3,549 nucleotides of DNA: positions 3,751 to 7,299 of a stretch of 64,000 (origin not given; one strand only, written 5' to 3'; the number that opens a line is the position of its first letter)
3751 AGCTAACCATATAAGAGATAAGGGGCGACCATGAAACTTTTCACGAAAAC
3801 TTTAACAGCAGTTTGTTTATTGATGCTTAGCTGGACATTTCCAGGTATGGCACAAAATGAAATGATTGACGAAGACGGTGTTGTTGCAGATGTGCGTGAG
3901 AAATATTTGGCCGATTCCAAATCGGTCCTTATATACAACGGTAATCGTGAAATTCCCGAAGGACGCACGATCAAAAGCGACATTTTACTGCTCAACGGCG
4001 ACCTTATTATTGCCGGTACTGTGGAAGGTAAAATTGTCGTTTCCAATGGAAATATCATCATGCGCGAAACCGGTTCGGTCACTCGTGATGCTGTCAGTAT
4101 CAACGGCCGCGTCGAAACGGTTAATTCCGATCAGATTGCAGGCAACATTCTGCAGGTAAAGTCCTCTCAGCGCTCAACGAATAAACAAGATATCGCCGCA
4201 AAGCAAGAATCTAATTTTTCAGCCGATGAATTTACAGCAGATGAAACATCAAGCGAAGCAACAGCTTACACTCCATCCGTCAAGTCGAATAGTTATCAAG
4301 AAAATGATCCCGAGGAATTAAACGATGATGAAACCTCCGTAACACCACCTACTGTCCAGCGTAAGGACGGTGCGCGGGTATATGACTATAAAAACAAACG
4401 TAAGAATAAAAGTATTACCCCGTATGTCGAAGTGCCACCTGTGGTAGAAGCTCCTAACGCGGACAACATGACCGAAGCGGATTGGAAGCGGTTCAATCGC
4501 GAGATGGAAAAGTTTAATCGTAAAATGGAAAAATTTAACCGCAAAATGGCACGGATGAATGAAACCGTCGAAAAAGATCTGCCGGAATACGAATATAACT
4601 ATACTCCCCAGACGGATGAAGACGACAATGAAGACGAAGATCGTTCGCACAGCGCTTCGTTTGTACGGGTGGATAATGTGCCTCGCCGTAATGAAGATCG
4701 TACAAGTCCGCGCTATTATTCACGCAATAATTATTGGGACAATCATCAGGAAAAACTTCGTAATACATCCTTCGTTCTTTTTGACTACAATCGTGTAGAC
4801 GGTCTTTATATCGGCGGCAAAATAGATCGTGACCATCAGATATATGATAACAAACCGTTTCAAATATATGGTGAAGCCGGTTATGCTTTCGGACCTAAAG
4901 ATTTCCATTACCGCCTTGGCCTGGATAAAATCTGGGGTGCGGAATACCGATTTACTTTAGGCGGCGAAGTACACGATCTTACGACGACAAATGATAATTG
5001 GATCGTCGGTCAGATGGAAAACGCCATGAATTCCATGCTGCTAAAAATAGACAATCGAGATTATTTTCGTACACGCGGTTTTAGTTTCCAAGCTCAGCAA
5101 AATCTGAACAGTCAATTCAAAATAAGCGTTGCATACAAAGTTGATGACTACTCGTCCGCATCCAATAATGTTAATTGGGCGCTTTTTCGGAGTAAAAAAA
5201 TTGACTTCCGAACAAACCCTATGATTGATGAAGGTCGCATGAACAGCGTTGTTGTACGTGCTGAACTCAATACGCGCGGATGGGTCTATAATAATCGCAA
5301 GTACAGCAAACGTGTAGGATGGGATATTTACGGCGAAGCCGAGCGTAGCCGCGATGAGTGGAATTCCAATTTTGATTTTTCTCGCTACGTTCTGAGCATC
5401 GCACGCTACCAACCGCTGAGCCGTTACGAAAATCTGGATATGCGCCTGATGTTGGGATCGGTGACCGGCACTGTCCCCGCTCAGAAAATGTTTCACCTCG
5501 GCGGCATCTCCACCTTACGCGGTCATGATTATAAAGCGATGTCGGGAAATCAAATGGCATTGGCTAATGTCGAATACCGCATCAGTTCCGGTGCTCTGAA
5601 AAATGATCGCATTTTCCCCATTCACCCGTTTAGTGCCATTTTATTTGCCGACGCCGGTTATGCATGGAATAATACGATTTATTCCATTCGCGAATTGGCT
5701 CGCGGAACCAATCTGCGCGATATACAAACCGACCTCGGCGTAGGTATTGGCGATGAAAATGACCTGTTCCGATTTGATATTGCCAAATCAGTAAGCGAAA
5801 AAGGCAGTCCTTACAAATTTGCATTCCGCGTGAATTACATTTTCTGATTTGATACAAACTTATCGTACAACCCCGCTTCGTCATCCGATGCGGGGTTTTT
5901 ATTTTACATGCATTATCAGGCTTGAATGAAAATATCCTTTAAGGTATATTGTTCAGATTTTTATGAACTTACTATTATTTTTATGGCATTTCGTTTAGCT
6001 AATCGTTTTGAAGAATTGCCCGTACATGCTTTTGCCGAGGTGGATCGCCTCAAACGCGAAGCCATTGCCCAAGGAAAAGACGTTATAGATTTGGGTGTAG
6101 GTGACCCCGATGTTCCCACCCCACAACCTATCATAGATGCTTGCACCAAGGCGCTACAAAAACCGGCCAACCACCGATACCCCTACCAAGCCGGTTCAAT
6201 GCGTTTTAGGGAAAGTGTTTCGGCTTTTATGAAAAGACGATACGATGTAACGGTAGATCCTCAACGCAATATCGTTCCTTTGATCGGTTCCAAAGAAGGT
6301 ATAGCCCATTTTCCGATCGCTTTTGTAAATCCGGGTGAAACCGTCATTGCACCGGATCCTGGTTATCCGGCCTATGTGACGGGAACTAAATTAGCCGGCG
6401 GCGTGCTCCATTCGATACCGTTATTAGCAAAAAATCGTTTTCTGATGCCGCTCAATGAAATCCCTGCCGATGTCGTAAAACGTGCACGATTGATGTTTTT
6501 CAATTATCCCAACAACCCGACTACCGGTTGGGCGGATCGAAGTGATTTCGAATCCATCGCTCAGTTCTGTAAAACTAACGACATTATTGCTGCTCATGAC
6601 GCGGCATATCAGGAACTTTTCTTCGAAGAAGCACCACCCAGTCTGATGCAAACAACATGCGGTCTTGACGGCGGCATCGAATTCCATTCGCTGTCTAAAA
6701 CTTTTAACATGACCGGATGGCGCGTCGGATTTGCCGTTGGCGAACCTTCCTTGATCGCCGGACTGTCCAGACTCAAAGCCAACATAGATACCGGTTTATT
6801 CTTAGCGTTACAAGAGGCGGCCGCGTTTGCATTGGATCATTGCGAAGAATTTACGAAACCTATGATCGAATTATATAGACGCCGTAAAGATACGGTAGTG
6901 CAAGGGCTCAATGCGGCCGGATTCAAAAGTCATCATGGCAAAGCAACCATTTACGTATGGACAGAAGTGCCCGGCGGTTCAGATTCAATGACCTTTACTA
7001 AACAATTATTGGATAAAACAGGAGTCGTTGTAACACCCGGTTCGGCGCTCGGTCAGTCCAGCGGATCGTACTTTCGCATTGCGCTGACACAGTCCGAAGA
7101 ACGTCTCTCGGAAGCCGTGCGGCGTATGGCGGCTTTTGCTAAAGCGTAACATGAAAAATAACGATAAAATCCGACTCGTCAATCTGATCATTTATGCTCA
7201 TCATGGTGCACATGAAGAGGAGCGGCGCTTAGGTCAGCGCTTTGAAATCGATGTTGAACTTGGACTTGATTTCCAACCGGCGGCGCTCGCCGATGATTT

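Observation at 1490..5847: ECF sigma / membrane protein / MobA-like / atypical Omp85 barrel gene string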

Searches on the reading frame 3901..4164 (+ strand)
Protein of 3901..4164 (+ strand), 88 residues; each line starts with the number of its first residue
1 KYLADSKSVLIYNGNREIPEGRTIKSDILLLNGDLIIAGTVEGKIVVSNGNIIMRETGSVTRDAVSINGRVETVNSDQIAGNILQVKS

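Call 21: search_solved_structures(query=A2, max_evalue=10, show_alignments=2)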
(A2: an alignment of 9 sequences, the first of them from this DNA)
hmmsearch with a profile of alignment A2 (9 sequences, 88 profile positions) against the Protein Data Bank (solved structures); distinct sequences matched with E-value up to 10: 9.
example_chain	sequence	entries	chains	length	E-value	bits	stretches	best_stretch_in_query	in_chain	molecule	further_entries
6gd5_A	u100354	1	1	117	0.074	15.9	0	41-65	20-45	Lipopolysaccharide export system protein LptA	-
7qs6_A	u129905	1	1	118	0.074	15.8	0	41-65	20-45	Lipopolysaccharide export system protein LptA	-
8gaj_A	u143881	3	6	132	0.093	15.5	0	41-65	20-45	Lipopolysaccharide export system protein LptA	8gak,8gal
2r19_A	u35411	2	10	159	0.16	14.8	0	41-65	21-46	Protein yhbN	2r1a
6ria_A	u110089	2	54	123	0.18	14.6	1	22-65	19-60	bactofilin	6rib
7zed_A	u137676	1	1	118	0.18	14.6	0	42-63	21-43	Lipopolysaccharide export system protein LptA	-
9sfi_R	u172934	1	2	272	0.35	13.7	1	11-72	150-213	Tungsten-containing formylmethanofuran dehydrogenase 2 subunit C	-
2n3d_A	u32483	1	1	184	0.74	12.6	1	21-74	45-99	Bactofilin A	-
3syj_A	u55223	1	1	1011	2.9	10.8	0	47-80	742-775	Adhesion and penetration protein autotransporter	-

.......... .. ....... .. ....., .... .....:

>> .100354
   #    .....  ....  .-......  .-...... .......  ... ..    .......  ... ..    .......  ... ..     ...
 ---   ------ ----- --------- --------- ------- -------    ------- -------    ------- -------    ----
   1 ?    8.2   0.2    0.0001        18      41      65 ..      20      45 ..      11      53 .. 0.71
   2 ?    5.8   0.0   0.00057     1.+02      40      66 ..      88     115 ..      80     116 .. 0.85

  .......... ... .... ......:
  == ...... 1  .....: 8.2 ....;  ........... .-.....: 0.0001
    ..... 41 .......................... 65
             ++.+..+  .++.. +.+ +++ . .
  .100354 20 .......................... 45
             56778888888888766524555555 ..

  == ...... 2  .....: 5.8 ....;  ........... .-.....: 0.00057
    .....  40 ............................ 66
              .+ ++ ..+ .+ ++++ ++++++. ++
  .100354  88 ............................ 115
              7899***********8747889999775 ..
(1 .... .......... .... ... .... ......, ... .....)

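Call 22: search_protein_families(library=pfam, alignment_id=A2, max_evalue=1)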
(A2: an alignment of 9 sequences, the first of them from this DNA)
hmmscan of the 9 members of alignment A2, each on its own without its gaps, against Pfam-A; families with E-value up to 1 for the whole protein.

A. member 1, seq(88 aa): 1 family
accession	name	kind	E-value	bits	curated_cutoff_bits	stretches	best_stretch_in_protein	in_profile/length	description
PF04519.19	Bactofilin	-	0.0015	19.2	27.9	1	18-72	3-59/98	Polymer-forming cytoskeletal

B. families by the number of members that match (of 9 scanned): 8 families
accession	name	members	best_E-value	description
PF04519.19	Bactofilin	4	0.0015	Polymer-forming cytoskeletal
PF01479.30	S4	1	0.017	S4 domain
PF08142.18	AARP2CN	1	0.017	AARP2CN (NUC121) domain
PF22274.2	DGF-1_beta-sheet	1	0.038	DGF-1 beta-sheet domain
PF21786.3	Bflower_3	1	0.06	6-fold beta flower protein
PF03785.20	Peptidase_C25_C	1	0.13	Peptidase family C25, C terminal ig-like domain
PF10385.14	RNA_pol_Rpb2_45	1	0.19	RNA polymerase beta subunit external 1 domain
PF10833.13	DUF2572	1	0.49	Protein of unknown function (DUF2572)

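Call 32: predict_structure(alignment_id=A2)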
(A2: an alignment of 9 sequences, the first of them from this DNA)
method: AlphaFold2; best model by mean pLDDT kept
length: 88 residues; sequences in the alignment: 9
mean_pLDDT: 94.6   pTM: 0.85
mean pLDDT of the five models: 94.6, 93.5, 91.3, 90.9, 90.6
residues with pLDDT >= 90: 74; 70-90: 14; 50-70: 0; < 50: 0
segments of 3 or more residues with pLDDT < 50: none
pLDDT, mean of each block of 10 residues (from residue 1): 90 97 97 97 97 95 96 89 91
secondary structure, 60 per line:
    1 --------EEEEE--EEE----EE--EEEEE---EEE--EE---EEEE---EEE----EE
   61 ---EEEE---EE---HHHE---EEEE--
elements in order: E9-13 E16-18 E27-31 E35-37 E45-48 E52-54 E64-67 E83-86

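Call 61: search_protein_representatives(alignment_id=A2)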
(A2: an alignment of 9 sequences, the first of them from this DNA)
Query: 9 sequences, 88 profile positions. Proteins with E-value up to 0.001 (for the whole library): 4907; up to 1e-10: 320; up to 1e-30: 10. The best 150 are listed.
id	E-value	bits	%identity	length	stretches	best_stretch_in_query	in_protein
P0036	9.6e-43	159.8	-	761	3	5-86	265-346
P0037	5.0e-42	157.5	-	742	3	6-86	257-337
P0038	4.4e-41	154.4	-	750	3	7-86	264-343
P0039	1.4e-35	136.8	-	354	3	1-86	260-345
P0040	5.1e-35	135.0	-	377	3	2-87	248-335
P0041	6.5e-35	134.7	-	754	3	1-86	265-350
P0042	1.4e-33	130.4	-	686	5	5-86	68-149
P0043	1.9e-31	123.6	-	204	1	1-88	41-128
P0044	2.1e-31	123.4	-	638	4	12-85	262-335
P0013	2.9e-31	123.0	-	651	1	1-87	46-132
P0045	1.2e-30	121.0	-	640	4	12-87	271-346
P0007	1.1e-28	114.7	-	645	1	1-87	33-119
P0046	2.5e-28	113.5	-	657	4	9-86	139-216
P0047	9.8e-28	111.7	-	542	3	8-86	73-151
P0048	5.4e-25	102.9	-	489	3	5-87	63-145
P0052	6.8e-24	99.4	-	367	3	6-86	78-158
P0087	3.4e-16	74.7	-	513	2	7-85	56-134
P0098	7.9e-16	73.5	-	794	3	2-81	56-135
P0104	1.5e-15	72.6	-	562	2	6-84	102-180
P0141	1.0e-13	66.7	-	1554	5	2-65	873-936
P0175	7.8e-13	63.9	-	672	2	14-74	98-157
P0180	1.0e-12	63.5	-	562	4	7-82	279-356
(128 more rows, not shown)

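Call 64: search_protein_families(library=pfam, proteins=[P0042, P0044, P0047, P0052, P0087, P0098, P0104, P0141, P0180, P0175], max_evalue=0.01)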
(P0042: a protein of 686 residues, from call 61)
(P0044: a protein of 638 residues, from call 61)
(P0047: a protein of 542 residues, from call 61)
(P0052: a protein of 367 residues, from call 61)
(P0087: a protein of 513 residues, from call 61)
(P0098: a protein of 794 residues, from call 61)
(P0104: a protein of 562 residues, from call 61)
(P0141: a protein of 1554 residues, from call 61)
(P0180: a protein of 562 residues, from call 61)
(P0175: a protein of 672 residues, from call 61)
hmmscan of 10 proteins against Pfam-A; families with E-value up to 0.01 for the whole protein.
P0042 (686 aa): 0 families

P0044 (638 aa): 1 family
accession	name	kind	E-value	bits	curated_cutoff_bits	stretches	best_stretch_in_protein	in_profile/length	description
PF04519.19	Bactofilin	-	7.8e-10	39.3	27.9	2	138-214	25-96/98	Polymer-forming cytoskeletal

P0047 (542 aa): 0 families

P0052 (367 aa): 0 families

P0087 (513 aa): 3 families
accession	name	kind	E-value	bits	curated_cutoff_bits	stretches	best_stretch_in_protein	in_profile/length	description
PF04519.19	Bactofilin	-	9.6e-08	32.6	27.9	1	29-123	3-90/98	Polymer-forming cytoskeletal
PF14520.12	HHH_5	-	0.00015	22.6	27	1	451-491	2-42/57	Helix-hairpin-helix domain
PF13349.12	DUF4097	-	0.0051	16.7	22.9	1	33-121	116-209/247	Toastrack DUF4097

P0098 (794 aa): 0 families

P0104 (562 aa): 5 families
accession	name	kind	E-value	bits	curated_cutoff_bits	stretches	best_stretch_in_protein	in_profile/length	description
PF04519.19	Bactofilin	-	1.2e-09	38.7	27.9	1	75-178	2-96/98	Polymer-forming cytoskeletal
PF14520.12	HHH_5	-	1.2e-05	26.1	27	1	502-542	2-42/57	Helix-hairpin-helix domain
PF13349.12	DUF4097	-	0.00011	22.1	22.9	1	83-172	119-217/247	Toastrack DUF4097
PF11731.14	Cdd1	-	0.0018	18.9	25.5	1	500-538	4-42/86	Pathogenicity locus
PF10391.15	DNA_pol_lambd_f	-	0.0025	18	29.8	1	504-531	3-30/51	Fingers domain of DNA polymerase lambda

P0141 (1554 aa): 3 families
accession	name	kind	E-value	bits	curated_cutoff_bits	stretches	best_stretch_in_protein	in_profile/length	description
PF01104.22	Bunya_NS-S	-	9.4e-06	25.8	25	0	167-191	54-78/91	Bunyavirus non-structural protein NS-s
PF19007.6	DUF5736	-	1.2e-05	25.1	27.4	0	1130-1158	163-191/240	Domain of unknown function (DUF5736)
PF23284.2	KOW2_Spt5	-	0.00063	20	28.9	0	800-818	10-28/50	Transcription elongation factor SPT5, second KOW domain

P0180 (562 aa): 2 families
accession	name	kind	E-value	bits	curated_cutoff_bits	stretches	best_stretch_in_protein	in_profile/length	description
PF22564.2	HAAS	-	8.6e-13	48.9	27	1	13-69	1-54/55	HAAS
PF04519.19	Bactofilin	-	4.8e-05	24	27.9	1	347-453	3-97/98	Polymer-forming cytoskeletal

P0175 (672 aa): 1 family
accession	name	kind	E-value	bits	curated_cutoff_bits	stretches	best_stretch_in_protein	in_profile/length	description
PF06271.18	RDD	-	1.2e-18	68.2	24.1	1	542-659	2-137/137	RDD family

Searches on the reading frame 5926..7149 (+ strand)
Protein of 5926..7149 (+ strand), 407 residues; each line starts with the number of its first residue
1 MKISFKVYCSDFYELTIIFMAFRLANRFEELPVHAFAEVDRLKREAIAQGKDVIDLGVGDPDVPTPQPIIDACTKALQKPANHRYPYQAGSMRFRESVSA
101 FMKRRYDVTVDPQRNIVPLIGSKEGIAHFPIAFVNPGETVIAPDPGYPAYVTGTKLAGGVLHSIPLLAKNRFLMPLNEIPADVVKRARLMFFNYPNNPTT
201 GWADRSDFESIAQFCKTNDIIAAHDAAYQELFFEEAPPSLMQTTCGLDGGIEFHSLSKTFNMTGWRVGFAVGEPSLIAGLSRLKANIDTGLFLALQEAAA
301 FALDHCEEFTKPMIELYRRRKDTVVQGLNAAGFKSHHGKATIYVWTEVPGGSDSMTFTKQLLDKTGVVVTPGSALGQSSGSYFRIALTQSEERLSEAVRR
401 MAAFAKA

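Call 3: search_protein_families(library=pfam, proteins=[window:5926-7149:+], max_evalue=0.1)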
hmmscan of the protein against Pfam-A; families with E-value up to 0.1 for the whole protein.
window:5926-7149:+ (407 aa): 1 family
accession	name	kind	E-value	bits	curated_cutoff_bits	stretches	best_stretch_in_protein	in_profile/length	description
PF00155.27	Aminotran_1_2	-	1.1e-59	203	19.7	1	51-400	1-360/361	Aminotransferase class I and II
